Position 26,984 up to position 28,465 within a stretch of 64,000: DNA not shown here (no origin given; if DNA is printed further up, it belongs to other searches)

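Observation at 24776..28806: Vsr - Dcm - 393-aa candidate nuclease - coupled 164-aa Cys-rich ORF: possible complete type II R-M system with an uncharacterised R component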

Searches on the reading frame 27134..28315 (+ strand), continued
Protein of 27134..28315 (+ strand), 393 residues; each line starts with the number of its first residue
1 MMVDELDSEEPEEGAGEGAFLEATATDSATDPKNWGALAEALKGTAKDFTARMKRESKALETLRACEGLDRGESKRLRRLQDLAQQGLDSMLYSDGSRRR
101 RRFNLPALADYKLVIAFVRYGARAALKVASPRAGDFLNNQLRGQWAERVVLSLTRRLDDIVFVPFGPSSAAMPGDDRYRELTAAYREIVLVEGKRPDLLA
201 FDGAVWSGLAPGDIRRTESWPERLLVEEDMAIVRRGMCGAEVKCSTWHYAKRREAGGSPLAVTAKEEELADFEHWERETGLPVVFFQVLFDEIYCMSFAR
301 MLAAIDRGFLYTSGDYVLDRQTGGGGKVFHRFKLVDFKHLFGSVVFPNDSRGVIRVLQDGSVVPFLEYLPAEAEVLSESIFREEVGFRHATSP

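Call 47: find_homologous_proteins(query=A1, max_evalue=0.001)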
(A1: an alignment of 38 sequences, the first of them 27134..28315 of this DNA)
Query A1 (38 sequences) (393 aa, profile of the alignment): 50 proteins with E <= 0.001 among 8000 candidates.
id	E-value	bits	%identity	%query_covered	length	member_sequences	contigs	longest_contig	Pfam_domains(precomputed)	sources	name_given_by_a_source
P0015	1.3e-157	542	46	89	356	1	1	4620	PF09545.16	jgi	jgi:AccI restriction endonuclease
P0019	2.1e-157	542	47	88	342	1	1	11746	PF09545.16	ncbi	-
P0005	2.6e-157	541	49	86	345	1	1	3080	PF09545.16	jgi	jgi:hypothetical protein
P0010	9.5e-157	540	50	81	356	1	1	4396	PF09545.16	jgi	jgi:hypothetical protein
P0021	1.1e-156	539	46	86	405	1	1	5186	PF09545.16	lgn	-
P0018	4.9e-155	534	47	89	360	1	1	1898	PF09545.16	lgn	-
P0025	1.6e-154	532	52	69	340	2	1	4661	PF09545.16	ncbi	-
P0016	6.2e-154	530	48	87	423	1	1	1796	PF09545.16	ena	-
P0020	1.8e-153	529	47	86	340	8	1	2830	PF09545.16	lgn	-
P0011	3.4e-153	528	50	86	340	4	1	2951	PF09545.16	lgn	-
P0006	5.5e-153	527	48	87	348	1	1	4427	PF09545.16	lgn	-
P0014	7.8e-153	527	47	90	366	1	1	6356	PF09545.16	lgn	-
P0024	9.7e-153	526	50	82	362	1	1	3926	PF09545.16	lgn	-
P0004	1.4e-152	526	47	87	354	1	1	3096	PF09545.16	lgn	-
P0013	4.3e-152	524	48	87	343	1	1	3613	PF09545.16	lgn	-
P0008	1.6e-151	522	51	81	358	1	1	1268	PF09545.16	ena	-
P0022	6.4e-151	520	53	70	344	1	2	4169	PF09545.16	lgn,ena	-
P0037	1.2e-150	519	45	89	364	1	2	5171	PF09545.16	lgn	-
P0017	3.5e-149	515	49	84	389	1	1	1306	PF09545.16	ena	-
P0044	4.6e-148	511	49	73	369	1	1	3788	PF09545.16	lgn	-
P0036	2.4e-147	509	51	69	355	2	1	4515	PF09545.16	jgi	jgi:hypothetical protein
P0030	7.0e-146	504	47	85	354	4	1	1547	PF09545.16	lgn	-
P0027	3.2e-145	502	50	86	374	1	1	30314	PF09545.16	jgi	jgi:hypothetical protein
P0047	3.4e-145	502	47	74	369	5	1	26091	PF09545.16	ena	-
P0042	2.2e-144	499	51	66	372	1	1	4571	PF09545.16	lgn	-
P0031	2.0e-143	496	48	80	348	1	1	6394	PF09545.16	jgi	jgi:hypothetical protein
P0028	3.0e-143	495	49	82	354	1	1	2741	PF09545.16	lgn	-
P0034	4.7e-143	495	51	70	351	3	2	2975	PF09545.16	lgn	-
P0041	8.7e-143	494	43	97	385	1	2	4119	PF09545.16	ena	-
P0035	1.9e-142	493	45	86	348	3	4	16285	PF09545.16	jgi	jgi:hypothetical protein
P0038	2.3e-142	492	46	89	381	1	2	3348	PF09545.16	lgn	-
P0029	5.8e-142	491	50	72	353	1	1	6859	PF09545.16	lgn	-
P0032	1.6e-141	490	51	70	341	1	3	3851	PF09545.16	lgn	-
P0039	2.1e-141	489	48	75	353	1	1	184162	PF09545.16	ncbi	-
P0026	5.1e-141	488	51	70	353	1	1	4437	PF09545.16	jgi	-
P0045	6.2e-141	488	46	80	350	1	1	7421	PF09545.16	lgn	-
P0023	1.6e-140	486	50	86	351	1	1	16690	PF09545.16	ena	-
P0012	1.8e-140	486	58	70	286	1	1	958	PF09545.16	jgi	jgi:hypothetical protein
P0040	1.3e-137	477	46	87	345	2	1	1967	PF09545.16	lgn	-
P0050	7.4e-136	471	46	82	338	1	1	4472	PF09545.16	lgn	-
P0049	7.7e-136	471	48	69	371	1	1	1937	PF09545.16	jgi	jgi:hypothetical protein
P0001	7.1e-135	468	100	100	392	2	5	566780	PF09545.16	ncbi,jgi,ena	-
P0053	2.3e-133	463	45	78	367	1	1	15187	PF09545.16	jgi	jgi:hypothetical protein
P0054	1.4e-131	457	47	66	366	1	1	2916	PF09545.16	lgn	-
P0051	2.9e-129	449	43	81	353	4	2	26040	PF09545.16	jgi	jgi:hypothetical protein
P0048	3.1e-126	439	50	70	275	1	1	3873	PF09545.16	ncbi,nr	ncbi:MAG TPA: hypothetical protein VFE78_21505, partial [Gemmataceae bacterium]|nr:hypothetical prot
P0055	1.7e-124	434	51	63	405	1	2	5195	PF09545.16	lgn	-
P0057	9.2e-118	411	40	85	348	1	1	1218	PF09545.16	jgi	jgi:hypothetical protein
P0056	3.3e-117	410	59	49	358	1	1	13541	PF09545.16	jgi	jgi:hypothetical protein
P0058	1.5e-95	338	58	44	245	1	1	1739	PF09545.16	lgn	-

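Call 51: search_protein_families(library=pfam, alignment_id=A1, max_evalue=0.001)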
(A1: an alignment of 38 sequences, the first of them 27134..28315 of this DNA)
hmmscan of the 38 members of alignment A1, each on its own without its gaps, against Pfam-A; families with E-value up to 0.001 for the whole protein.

A. member 1, window:27134-28315:+ (393 aa): 1 family
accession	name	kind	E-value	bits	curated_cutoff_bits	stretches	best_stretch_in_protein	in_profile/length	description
PF09545.15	RE_AccI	-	3.1e-12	46.6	22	2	132-247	34-143/366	AccI restriction endonuclease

B. families by the number of members that match (of 38 scanned): 1 family
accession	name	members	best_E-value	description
PF09545.15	RE_AccI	38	9.4e-15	AccI restriction endonuclease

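Call 60: find_encoding_contigs(protein=P0023, flank=5000, max_places=1)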
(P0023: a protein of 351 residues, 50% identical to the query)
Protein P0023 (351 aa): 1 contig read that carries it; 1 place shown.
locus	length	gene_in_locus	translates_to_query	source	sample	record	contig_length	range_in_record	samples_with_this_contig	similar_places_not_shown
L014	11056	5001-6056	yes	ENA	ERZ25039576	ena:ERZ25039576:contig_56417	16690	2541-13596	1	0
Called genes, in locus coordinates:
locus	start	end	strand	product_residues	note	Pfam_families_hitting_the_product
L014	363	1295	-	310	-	PF12974:Phosphonate-bd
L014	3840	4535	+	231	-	PF00145:DNA_methylase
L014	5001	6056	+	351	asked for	PF09545:RE_AccI (faint)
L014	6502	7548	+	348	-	-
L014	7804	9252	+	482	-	PF01425:Amidase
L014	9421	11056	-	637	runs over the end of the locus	PF00561:Abhydrolase_1, PF12146:Hydrolase_4, PF12697:Abhydrolase_6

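Call 61: find_encoding_contigs(protein=P0051, flank=5000, max_places=1)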
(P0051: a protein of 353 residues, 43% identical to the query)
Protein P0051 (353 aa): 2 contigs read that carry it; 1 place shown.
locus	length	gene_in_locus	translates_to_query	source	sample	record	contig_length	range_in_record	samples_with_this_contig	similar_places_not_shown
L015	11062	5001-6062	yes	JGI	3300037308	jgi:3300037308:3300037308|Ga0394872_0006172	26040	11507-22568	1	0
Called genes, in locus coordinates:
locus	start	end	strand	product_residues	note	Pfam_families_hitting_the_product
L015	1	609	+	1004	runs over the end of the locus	-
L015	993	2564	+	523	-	-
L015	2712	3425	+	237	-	PF01844:HNH (weak)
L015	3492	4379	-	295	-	-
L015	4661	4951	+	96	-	PF03852:Vsr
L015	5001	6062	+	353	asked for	PF09545:RE_AccI (weak)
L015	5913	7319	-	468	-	PF00145:DNA_methylase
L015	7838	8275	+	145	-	-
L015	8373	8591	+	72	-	-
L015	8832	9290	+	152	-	-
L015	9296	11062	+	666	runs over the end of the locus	PF09250:Prim-Pol, PF13481:AAA_25, PF12802:MarR_2 (weak)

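Call 62: find_encoding_contigs(protein=P0035, flank=5000, max_places=1)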
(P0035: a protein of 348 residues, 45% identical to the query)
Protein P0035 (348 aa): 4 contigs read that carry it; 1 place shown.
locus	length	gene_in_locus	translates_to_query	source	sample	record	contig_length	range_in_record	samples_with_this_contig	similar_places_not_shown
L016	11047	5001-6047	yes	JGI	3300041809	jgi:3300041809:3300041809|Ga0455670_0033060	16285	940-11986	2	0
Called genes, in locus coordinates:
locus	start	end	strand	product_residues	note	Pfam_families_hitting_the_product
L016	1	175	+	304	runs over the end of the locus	PF00528:BPD_transp_1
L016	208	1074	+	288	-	PF00005:ABC_tran, PF13304:AAA_21 (weak)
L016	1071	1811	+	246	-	PF01895:PhoU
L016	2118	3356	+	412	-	PF00589:Phage_integrase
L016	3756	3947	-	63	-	-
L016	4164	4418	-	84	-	PF13744:HTH_37 (faint), PF01381:HTH_3 (weak)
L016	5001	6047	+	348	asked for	PF09545:RE_AccI (faint)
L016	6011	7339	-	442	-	PF00145:DNA_methylase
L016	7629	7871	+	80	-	-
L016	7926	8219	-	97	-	PF12728:HTH_17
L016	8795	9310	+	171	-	PF18306:LDcluster4, PF03641:Lysine_decarbox (weak)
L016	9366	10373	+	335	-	-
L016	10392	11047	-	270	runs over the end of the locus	PF00459:Inositol_P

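Call 63: find_encoding_contigs(protein=P0053, flank=5000, max_places=1)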
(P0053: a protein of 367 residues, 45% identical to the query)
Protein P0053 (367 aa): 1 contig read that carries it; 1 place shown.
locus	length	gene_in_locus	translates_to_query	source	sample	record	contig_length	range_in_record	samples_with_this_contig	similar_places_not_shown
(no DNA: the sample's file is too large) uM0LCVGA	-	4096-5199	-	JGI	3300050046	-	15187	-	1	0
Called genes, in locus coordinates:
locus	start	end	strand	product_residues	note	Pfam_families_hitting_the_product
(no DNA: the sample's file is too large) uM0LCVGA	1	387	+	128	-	PF02687:FtsX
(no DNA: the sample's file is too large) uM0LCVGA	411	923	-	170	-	PF13826:Monooxy_af470-like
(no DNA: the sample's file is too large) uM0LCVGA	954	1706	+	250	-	PF01209:Ubie_methyltran, PF01728:FtsJ (weak), PF13489:Methyltransf_23, PF08241:Methyltransf_11, PF08242:Methyltransf_12, PF13649:Methyltransf_25, PF13847:Methyltransf_31, PF05148:Methyltransf_8 (weak), +1 more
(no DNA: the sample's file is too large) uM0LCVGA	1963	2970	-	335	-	-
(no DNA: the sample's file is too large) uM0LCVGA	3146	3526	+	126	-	PF09851:SHOCT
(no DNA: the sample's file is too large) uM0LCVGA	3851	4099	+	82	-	PF13560:HTH_31, PF01381:HTH_3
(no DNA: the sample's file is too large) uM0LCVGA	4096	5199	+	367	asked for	PF09545:RE_AccI (faint)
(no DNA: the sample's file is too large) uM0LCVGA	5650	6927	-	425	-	PF00145:DNA_methylase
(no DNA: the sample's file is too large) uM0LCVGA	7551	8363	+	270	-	PF00589:Phage_integrase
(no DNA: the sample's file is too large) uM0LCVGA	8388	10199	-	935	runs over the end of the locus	PF02463:SMC_N, PF13476:AAA_23 (weak), PF13304:AAA_21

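Call 64: find_encoding_contigs(protein=P0019, flank=5000, max_places=1)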
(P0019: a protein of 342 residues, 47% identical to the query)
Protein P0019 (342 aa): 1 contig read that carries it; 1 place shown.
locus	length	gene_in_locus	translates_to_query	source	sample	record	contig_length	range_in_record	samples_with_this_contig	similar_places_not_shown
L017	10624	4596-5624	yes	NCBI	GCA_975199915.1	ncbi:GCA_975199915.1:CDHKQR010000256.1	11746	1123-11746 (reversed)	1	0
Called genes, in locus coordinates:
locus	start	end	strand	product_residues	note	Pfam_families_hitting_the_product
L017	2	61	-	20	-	?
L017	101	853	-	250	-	PF02517:Rce1-like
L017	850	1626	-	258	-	PF05690:ThiG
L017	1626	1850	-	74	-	PF02597:ThiS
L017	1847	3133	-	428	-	PF00215:OMPdecase, PF04481:DUF561 (weak), PF03737:RraA-like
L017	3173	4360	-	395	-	PF12146:Hydrolase_4 (faint), PF02230:Abhydrolase_2 (faint)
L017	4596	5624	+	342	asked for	PF09545:RE_AccI (weak)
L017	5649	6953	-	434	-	PF00145:DNA_methylase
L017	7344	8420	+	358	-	PF08529:NusA_N, PF00575:S1 (weak), PF13184:KH_NusA_1st, PF26594:KH_NusA_2nd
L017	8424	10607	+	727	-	PF04760:IF2_N (weak), PF00009:GTP_EFTU, PF01926:MMR_HSR1, PF22042:EF-G_D2, PF03144:GTP_EFTU_D2 (faint), PF11987:IF-2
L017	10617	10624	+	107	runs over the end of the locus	PF04456:DUF503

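Call 68: search_solved_structures(query=A1, max_evalue=10)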
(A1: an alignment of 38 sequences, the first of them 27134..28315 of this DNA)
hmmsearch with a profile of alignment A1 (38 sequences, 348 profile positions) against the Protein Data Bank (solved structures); distinct sequences matched with E-value up to 10: 6.
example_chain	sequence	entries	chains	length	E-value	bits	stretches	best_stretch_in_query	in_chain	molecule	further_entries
9fq7_4Y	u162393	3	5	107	0.32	13.2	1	265-330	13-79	Cytochrome c oxidase subunit 18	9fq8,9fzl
6q27_A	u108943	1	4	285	0.57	12.4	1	31-110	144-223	Glucokinase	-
6q26_A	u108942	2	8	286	0.57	12.4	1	31-110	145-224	Glucokinase | N-acetylmannosamine kinase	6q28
8c0e_A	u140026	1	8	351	0.7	12.1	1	27-108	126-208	ECA polysaccharide chain length modulation protein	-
7qda_A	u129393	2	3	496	0.98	11.6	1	214-266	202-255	CalpL | SAVED domain-containing protein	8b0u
8b0r_A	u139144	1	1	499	0.99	11.6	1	214-266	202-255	SMODS-associated and fused to various effectors domain-containing protein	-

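Call 69: search_dna_similar(query=window:27134-28315:+, collection=phages, mode=protein, max_evalue=0.001, max_rows=10)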
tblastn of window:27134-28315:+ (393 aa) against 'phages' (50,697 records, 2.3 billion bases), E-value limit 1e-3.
No match.
